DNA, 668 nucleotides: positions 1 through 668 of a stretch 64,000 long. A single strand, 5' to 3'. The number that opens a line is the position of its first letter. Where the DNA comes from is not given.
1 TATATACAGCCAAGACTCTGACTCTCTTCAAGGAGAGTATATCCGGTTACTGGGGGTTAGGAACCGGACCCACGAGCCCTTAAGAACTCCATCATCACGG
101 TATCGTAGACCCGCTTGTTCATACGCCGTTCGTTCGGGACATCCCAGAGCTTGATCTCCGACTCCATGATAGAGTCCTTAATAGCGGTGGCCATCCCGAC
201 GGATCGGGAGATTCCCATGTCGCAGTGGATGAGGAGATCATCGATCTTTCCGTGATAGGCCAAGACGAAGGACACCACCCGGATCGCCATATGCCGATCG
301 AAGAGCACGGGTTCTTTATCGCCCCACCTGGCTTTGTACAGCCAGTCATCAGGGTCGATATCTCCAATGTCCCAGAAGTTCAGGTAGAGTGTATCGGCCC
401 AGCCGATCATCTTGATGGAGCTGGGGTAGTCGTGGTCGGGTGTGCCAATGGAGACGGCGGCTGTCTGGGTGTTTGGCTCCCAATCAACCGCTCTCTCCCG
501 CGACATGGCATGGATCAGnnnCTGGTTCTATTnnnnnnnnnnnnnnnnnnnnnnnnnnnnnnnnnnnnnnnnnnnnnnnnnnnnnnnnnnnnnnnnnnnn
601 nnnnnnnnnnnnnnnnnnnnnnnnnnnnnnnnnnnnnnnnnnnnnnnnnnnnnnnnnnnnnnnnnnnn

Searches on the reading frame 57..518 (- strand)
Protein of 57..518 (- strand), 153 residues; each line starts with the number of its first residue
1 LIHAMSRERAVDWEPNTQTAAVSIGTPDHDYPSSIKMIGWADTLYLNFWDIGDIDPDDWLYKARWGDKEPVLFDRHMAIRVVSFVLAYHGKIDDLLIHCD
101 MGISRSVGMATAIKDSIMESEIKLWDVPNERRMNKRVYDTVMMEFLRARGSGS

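Call 49: search_protein_families(library=pfam, alignment_id=A5, max_evalue=0.01)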
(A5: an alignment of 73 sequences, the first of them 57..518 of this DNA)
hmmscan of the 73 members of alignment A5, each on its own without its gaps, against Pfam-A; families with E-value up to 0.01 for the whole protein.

A. member 1, window:57-518:- (153 aa): 1 family
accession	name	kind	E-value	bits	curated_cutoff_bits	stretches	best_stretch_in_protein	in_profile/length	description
PF00782.25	DSPc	-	0.0012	19.2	33.5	1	81-112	62-93/133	Dual specificity phosphatase, catalytic domain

B. families by the number of members that match (of 73 scanned): 19 families
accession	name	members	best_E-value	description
PF12699.13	phiKZ_IP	3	2.5e-20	phiKZ-like phage internal head proteins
PF01653.23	DNA_ligase_aden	1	6.5e-59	NAD-dependent DNA ligase adenylation domain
PF13385.13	Laminin_G_3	1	2.3e-20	Concanavalin A-like lectin/glucanases superfamily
PF06114.19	Peptidase_M78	1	2.6e-18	IrrE N-terminal-like domain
PF03120.22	DNA_ligase_OB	1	5.7e-12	NAD-dependent DNA ligase OB-fold domain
PF25620.1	PhiKZ_MCP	1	1.8e-11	Bacteriophage PhiKZ major capsid protein gp120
PF13560.12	HTH_31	1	1.7e-09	Helix-turn-helix domain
PF03961.19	FapA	1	5.3e-05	Flagellar Assembly Protein A beta solenoid domain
PF07953.20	Toxin_R_bind_N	1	7.1e-05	Clostridium neurotoxin, N-terminal receptor binding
PF09414.15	RNA_ligase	1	0.00051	RNA ligase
PF00782.25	DSPc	1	0.0012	Dual specificity phosphatase, catalytic domain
PF22745.1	Nlig-Ia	1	0.0012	DNA ligase-like, N-terminal NAD+-binding domain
PF06035.17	Peptidase_C93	1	0.0018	Bacterial transglutaminase-like cysteine proteinase BTLCP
PF22511.2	PBP2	1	0.003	PolB1 Binding Protein 2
PF04332.21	DUF475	1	0.004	Protein of unknown function (DUF475)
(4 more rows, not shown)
